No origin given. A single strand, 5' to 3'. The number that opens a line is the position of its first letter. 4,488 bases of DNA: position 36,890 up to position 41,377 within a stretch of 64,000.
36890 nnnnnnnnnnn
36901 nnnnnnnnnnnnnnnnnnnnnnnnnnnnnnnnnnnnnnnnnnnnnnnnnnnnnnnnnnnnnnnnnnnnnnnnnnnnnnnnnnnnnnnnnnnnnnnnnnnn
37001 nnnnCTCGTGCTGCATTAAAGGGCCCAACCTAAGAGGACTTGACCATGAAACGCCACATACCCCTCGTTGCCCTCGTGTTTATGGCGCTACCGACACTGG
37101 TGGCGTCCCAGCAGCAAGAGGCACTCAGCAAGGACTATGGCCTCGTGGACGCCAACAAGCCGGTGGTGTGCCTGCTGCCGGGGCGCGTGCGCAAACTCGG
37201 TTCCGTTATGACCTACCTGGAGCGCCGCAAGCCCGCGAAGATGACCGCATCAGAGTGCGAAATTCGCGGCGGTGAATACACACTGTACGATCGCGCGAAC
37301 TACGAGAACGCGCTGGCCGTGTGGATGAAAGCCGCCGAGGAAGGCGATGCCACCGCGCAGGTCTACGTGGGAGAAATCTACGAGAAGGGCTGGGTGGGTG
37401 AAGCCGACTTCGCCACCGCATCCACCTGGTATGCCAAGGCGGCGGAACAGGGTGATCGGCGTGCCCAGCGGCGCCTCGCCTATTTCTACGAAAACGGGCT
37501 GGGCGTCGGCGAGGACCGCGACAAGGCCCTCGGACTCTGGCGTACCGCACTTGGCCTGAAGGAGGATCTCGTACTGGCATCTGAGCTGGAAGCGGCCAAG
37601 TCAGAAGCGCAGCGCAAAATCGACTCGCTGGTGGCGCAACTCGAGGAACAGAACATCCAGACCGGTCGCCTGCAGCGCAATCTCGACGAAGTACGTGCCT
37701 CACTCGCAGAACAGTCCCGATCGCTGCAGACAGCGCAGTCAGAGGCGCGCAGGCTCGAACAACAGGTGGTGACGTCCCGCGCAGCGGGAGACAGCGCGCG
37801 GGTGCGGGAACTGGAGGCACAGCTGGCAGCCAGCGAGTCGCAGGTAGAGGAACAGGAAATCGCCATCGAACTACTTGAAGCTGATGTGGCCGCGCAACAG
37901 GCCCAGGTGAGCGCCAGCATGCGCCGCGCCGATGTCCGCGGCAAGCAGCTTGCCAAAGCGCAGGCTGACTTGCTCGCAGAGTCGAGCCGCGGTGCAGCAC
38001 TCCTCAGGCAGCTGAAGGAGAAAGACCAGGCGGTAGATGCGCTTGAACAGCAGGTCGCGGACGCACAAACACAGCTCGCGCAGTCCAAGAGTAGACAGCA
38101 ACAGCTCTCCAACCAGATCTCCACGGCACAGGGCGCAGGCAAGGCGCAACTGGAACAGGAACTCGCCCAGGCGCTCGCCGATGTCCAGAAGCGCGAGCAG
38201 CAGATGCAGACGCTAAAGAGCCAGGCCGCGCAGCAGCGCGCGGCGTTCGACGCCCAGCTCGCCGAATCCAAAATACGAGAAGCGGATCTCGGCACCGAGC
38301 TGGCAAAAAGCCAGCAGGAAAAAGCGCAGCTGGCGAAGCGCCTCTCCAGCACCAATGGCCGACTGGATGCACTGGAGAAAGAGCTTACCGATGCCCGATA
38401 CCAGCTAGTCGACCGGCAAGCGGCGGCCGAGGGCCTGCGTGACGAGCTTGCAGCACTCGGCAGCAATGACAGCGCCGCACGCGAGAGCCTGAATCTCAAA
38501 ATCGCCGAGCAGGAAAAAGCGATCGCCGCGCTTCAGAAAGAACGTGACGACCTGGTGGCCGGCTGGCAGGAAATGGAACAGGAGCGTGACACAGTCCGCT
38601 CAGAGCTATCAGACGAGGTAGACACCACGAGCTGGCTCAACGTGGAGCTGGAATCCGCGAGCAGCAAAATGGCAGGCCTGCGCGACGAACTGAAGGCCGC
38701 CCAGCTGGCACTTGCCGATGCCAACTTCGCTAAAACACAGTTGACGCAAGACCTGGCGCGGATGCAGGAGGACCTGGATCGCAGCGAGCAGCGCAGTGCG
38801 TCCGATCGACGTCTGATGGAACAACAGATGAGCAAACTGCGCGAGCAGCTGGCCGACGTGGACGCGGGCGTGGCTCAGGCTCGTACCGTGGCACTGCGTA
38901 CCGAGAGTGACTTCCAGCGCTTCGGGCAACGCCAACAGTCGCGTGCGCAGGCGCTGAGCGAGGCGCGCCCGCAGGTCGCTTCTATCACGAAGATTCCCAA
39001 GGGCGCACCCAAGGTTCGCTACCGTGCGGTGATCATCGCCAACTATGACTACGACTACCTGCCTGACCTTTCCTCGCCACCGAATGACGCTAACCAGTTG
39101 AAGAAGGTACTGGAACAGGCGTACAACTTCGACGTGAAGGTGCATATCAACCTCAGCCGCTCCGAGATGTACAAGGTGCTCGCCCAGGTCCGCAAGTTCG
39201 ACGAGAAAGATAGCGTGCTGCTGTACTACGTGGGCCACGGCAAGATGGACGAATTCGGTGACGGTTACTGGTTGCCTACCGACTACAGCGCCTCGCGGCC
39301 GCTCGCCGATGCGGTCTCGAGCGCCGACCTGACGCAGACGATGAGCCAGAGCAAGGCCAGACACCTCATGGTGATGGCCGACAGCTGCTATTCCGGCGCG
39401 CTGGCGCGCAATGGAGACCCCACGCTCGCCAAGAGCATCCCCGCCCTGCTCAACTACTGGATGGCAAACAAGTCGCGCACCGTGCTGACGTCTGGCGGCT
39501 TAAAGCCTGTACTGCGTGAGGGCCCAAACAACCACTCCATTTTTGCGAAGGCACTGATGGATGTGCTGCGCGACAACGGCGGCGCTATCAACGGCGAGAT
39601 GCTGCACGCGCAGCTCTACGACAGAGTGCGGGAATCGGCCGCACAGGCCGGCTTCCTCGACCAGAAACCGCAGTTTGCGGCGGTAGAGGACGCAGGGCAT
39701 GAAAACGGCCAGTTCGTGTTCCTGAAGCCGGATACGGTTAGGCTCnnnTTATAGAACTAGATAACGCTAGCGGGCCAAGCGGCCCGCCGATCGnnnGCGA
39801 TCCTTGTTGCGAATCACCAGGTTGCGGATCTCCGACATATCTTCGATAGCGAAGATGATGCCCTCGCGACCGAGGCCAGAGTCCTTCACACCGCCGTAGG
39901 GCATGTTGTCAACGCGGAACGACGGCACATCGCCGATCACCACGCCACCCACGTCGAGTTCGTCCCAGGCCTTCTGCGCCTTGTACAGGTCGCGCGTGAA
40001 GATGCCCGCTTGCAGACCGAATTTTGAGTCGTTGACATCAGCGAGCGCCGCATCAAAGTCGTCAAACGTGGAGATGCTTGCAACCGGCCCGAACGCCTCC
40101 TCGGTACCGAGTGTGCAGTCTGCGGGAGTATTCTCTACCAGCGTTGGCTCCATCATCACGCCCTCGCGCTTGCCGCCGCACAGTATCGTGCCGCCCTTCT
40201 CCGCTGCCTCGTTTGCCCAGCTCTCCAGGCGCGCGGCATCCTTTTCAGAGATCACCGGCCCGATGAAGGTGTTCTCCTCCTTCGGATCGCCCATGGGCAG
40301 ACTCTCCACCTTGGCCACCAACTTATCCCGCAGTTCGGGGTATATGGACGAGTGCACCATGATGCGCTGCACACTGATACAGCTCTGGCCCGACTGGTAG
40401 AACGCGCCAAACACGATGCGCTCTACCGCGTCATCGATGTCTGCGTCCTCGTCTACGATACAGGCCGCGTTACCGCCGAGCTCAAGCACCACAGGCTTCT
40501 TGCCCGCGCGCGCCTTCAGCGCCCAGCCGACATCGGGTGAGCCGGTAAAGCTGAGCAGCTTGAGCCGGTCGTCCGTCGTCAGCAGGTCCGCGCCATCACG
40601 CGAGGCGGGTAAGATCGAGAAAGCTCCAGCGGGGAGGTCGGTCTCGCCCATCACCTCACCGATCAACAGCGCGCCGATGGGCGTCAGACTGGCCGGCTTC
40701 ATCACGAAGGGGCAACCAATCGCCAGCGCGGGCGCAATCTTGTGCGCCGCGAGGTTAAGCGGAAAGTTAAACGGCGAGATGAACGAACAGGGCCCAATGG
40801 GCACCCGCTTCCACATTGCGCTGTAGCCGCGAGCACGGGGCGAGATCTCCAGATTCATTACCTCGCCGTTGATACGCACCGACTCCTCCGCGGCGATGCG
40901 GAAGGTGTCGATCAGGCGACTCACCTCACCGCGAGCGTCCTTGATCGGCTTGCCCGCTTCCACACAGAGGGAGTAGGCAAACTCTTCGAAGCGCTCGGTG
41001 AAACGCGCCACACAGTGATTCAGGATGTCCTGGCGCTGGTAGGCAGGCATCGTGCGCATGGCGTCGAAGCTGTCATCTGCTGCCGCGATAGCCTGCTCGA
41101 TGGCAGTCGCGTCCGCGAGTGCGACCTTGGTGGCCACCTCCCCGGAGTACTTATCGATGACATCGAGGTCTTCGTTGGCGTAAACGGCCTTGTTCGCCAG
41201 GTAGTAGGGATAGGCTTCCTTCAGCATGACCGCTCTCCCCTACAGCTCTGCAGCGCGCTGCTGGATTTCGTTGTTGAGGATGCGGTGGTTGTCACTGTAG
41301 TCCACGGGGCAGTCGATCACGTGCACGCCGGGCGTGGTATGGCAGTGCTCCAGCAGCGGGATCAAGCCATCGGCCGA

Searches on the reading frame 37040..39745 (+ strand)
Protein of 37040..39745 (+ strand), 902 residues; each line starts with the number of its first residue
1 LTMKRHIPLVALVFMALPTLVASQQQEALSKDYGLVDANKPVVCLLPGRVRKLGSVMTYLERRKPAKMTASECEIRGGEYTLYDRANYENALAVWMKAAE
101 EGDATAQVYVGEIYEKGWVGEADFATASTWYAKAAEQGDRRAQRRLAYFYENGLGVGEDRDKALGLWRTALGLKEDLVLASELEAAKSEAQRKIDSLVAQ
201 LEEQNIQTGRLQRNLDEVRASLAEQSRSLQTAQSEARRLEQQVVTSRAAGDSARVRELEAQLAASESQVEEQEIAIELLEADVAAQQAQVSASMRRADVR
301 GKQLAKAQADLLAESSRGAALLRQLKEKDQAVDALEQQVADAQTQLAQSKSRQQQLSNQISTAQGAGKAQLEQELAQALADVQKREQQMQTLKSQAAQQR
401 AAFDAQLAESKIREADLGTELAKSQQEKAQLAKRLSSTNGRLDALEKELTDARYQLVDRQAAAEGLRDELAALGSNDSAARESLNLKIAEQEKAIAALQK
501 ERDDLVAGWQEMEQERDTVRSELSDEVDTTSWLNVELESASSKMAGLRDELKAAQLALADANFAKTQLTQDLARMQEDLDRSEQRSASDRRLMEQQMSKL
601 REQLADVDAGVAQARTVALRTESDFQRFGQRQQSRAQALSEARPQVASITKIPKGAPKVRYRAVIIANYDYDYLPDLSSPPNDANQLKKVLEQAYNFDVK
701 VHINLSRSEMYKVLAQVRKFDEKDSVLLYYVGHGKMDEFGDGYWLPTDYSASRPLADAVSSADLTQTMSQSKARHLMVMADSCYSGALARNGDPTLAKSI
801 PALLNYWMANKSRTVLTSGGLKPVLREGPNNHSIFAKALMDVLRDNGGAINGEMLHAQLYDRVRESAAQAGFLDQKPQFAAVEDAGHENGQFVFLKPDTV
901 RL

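Call 21: search_protein_families(library=ncbifam, proteins=[window:37040-39745:+], max_evalue=0.00001)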
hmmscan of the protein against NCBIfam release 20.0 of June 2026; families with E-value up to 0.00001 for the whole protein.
window:37040-39745:+ (902 aa): 4 families
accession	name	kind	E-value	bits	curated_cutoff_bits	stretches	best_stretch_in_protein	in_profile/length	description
NF047832.1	caspase_w_EACC1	subfamily_domain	4.6e-25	88.3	140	1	662-867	2-208/211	caspase, EACC1-associated type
TIGR02168.1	SMC_prok_B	equivalog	1.2e-11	43.2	567.35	1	181-448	682-946/1181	chromosome segregation protein SMC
TIGR02169.1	SMC_prok_A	equivalog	1.9e-07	29.2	729.4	0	398-643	238-497/1165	chromosome segregation protein SMC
NF045487.1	ASRP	equivalog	3.5e-07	29.2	300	0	458-619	115-273/593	archaea-specific SMC-related protein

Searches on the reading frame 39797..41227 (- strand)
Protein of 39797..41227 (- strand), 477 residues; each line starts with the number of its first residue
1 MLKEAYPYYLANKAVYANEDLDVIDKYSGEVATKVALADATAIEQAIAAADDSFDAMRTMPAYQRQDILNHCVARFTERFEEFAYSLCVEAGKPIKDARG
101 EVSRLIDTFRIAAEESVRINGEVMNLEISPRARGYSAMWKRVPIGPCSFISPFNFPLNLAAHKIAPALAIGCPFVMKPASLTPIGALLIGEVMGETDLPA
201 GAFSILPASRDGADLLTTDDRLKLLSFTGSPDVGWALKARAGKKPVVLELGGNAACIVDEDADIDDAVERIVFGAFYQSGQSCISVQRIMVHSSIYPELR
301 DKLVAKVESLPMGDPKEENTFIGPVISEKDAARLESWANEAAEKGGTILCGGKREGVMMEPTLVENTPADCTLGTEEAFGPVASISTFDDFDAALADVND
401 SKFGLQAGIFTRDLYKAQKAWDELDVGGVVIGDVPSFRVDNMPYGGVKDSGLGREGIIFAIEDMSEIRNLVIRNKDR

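Call 21: search_protein_families(library=ncbifam, proteins=[window:39797-41227:-], max_evalue=0.00001)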
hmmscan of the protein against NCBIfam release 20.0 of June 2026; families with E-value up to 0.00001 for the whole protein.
window:39797-41227:- (477 aa): 43 families (the best 25 are shown)
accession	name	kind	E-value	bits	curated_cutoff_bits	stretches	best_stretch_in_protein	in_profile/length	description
NF040648.1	lactal_redase_Meth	equivalog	5.1e-131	437.9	650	1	13-472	5-462/463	lactaldehyde dehydrogenase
NF047626.1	SulfactDhSafD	equivalog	2.8e-109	366.2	700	1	21-472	3-454/454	sulfoacetaldehyde dehydrogenase SafD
NF040869.1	G3PDH_Arch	equivalog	5.2e-99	332.2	780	1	5-473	19-492/502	NADP-dependent glyceraldehyde-3-phosphate dehydrogenase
TIGR01780.1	SSADH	subfamily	1e-96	324.5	646.35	1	23-467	1-447/448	succinate-semialdehyde dehydrogenase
TIGR03250.1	PhnAcAld_DH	equivalog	1.2e-95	321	635.65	1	12-468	10-466/472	phosphonoacetaldehyde dehydrogenase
NF010000.0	PRK13473.1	subfamily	6.2e-94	315.3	615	1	18-473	16-473/475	aminobutyraldehyde dehydrogenase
TIGR01804.1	BADH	equivalog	7.4e-90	301.7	668.6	1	18-467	12-466/467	betaine-aldehyde dehydrogenase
NF009725.0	PRK13252.1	equivalog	2.7e-88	296.6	593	1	17-472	20-479/488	betaine-aldehyde dehydrogenase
NF008415.0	PRK11241.1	equivalog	1.7e-86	290.9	828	1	19-472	26-480/482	NADP-dependent succinate-semialdehyde dehydrogenase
TIGR02299.1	HpaE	equivalog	6.9e-86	288.8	638.35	1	17-474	12-478/488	5-carboxymethyl-2-hydroxymuconate semialdehyde dehydrogenase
TIGR03216.1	OH_muco_semi_DH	equivalog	4.1e-82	276.3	693.25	1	13-473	8-480/481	2-hydroxymuconic semialdehyde dehydrogenase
NF045735.1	PaDhStyDPseudo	equivalog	2e-80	270.8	850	1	18-472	17-481/483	phenylacetaldehyde dehydrogenase StyD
NF006915.0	PRK09406.1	equivalog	1.6e-79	267.9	730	1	24-469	6-453/457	NADP-dependent succinic semialdehyde dehydrogenase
NF042993.1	AlphKGSA_gudD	equivalog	4.4e-79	266.4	770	1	30-472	31-480/481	alpha-ketoglutaric semialdehyde dehydrogenase GucD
NF006916.0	PRK09407.1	equivalog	1.1e-77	261.8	521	1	13-454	28-474/526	succinic semialdehyde dehydrogenase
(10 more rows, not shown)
